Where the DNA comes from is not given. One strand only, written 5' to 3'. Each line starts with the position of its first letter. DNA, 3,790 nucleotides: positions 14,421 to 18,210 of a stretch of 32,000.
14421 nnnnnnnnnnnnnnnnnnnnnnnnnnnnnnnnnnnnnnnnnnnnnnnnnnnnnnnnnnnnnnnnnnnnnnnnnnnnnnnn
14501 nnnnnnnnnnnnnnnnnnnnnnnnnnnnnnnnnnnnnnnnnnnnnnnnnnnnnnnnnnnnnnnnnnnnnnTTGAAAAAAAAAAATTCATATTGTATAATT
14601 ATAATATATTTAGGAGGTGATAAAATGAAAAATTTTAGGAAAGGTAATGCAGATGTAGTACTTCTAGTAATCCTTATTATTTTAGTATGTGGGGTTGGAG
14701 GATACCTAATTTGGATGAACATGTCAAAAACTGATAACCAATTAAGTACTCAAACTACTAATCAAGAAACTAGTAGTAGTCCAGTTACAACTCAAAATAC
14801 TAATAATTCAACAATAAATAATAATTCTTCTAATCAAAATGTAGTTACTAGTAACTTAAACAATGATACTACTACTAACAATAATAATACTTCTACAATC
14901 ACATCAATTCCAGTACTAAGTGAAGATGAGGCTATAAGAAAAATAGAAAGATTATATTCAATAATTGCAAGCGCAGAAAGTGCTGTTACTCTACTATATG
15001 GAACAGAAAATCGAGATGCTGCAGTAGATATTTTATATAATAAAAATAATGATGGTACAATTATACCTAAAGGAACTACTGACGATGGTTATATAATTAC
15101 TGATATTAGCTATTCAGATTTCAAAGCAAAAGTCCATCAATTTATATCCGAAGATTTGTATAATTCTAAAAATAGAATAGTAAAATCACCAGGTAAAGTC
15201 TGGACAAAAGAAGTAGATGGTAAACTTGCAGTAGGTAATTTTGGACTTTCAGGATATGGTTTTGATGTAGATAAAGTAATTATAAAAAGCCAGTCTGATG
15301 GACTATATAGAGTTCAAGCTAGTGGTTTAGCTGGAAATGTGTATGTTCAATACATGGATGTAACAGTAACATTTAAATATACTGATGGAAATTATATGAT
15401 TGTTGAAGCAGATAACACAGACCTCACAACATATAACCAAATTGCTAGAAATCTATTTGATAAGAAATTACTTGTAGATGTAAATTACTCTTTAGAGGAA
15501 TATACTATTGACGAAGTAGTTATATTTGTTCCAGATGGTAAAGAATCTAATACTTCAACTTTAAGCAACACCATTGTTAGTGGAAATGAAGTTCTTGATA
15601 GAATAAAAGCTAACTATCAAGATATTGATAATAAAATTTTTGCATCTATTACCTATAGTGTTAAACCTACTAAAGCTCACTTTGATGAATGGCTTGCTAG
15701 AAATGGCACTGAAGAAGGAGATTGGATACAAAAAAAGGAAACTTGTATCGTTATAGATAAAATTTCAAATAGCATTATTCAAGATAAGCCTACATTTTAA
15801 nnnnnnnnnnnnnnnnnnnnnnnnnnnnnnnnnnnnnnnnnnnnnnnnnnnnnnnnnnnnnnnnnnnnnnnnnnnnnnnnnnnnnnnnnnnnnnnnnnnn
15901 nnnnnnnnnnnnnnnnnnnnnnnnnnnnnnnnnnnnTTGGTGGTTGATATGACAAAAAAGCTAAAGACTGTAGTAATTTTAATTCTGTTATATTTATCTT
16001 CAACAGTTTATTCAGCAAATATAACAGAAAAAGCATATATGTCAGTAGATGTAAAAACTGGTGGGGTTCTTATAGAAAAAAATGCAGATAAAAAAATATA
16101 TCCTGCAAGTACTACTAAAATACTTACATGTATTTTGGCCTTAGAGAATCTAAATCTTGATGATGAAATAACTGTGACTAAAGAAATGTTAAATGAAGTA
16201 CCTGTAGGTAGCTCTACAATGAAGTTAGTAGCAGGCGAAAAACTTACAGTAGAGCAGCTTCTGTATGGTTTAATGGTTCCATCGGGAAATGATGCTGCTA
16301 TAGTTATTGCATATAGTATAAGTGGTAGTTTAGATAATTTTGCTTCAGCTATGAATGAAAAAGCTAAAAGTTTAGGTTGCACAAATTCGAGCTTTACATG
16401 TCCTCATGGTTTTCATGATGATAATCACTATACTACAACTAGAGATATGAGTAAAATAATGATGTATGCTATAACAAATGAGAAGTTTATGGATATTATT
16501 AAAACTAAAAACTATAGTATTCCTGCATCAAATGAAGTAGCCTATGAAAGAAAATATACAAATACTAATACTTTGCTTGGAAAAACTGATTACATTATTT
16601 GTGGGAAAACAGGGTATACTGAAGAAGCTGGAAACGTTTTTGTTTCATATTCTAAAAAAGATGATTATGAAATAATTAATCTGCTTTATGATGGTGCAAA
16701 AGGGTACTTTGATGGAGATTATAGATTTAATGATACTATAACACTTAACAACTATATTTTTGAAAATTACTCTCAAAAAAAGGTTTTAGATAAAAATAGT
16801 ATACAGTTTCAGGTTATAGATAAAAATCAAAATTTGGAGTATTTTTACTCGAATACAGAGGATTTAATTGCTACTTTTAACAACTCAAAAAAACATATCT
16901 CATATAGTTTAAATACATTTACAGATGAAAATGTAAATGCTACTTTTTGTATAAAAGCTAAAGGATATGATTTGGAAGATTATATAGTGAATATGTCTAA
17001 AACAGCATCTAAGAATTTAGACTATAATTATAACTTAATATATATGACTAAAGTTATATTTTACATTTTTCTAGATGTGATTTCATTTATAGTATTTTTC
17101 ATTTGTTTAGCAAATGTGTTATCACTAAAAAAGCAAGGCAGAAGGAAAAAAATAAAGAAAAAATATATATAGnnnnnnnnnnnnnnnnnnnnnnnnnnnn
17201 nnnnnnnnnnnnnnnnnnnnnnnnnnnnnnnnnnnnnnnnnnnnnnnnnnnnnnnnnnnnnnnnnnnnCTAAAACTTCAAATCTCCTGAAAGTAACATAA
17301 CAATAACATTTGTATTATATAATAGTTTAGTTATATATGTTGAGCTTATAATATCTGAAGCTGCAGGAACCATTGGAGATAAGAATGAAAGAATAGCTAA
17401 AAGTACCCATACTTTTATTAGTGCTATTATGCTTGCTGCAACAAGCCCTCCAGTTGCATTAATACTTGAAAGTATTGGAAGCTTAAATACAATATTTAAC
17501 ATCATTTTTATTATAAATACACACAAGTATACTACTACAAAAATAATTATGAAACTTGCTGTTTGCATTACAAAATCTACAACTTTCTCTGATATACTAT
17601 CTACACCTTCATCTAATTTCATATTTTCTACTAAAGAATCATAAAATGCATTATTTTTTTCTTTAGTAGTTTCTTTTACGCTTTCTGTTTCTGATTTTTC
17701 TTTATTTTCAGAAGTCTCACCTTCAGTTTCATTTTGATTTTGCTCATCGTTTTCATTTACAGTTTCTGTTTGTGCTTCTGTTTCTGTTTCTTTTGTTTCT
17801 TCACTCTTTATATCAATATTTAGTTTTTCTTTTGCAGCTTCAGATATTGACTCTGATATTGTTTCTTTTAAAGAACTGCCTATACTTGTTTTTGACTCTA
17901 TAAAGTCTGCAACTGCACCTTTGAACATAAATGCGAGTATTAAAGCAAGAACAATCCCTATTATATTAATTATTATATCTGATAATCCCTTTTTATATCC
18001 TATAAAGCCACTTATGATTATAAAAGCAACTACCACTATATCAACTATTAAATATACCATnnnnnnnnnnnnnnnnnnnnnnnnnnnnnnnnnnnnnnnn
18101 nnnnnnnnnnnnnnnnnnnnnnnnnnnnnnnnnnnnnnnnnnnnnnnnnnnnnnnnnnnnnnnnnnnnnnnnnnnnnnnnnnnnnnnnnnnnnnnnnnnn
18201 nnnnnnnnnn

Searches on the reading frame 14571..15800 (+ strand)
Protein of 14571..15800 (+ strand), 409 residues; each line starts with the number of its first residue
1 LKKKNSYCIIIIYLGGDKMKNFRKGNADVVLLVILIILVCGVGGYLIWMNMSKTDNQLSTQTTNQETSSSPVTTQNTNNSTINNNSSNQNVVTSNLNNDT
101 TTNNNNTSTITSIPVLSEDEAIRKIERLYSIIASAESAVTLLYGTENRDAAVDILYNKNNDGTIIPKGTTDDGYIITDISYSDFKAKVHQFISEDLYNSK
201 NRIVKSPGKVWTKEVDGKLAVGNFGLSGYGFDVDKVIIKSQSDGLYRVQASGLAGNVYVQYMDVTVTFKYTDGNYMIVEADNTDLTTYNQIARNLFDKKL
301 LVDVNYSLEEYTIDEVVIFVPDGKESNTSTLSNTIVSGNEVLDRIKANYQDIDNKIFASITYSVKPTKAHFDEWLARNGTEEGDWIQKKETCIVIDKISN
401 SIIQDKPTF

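Call 48: search_protein_families(library=pfam, proteins=[window:14571-15800:+])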
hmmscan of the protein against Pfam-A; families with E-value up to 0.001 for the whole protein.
window:14571-15800:+ (409 aa): 1 family
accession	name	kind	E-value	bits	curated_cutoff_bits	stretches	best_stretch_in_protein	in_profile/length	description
PF12685.13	SpoIIIAH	-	7.9e-05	23.1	30.6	1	31-137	4-111/191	SpoIIIAH-like protein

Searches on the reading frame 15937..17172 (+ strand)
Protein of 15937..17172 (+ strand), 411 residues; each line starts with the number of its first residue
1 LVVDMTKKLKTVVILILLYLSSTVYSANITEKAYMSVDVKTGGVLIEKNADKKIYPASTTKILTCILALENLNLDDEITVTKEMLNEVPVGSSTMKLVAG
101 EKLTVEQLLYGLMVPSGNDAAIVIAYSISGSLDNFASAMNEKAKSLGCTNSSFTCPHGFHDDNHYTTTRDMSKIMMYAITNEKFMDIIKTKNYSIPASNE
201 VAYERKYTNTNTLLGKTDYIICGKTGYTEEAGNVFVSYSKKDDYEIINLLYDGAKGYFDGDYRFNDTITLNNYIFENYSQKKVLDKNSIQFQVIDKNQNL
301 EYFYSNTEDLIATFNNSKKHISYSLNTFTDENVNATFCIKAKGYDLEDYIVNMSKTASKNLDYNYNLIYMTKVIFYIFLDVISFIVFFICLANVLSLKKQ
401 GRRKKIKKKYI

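Call 48: search_protein_families(library=pfam, proteins=[window:15937-17172:+])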
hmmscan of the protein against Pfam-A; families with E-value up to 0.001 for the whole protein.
window:15937-17172:+ (411 aa): 3 families
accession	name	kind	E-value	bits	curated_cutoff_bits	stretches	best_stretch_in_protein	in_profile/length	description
PF00768.25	Peptidase_S11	-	7.3e-50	170.1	27.6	1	25-249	6-233/239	D-alanyl-D-alanine carboxypeptidase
PF13354.11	Beta-lactamase2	-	6.5e-11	42.4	22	1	37-227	5-189/214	Beta-lactamase enzyme family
PF02113.21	Peptidase_S13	-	4.4e-06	26.1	22.8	1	33-79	20-66/444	D-Ala-D-Ala carboxypeptidase 3 (S13) family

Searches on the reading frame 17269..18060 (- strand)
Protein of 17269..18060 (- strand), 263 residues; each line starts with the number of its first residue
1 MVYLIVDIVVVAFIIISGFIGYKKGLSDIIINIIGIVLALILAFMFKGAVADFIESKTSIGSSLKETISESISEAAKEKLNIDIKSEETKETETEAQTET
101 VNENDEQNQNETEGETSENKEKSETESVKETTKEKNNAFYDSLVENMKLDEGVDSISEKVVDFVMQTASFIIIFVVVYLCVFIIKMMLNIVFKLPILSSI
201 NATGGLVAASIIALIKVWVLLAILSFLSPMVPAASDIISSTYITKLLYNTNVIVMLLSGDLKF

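Call 48: search_protein_families(library=pfam, proteins=[window:17269-18060:-])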
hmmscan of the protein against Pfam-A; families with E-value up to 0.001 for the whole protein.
window:17269-18060:- (263 aa): 1 family
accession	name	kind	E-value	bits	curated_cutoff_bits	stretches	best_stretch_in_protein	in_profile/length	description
PF02674.22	Colicin_V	-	1.1e-15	58.3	29.3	2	162-232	56-126/144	Colicin V production protein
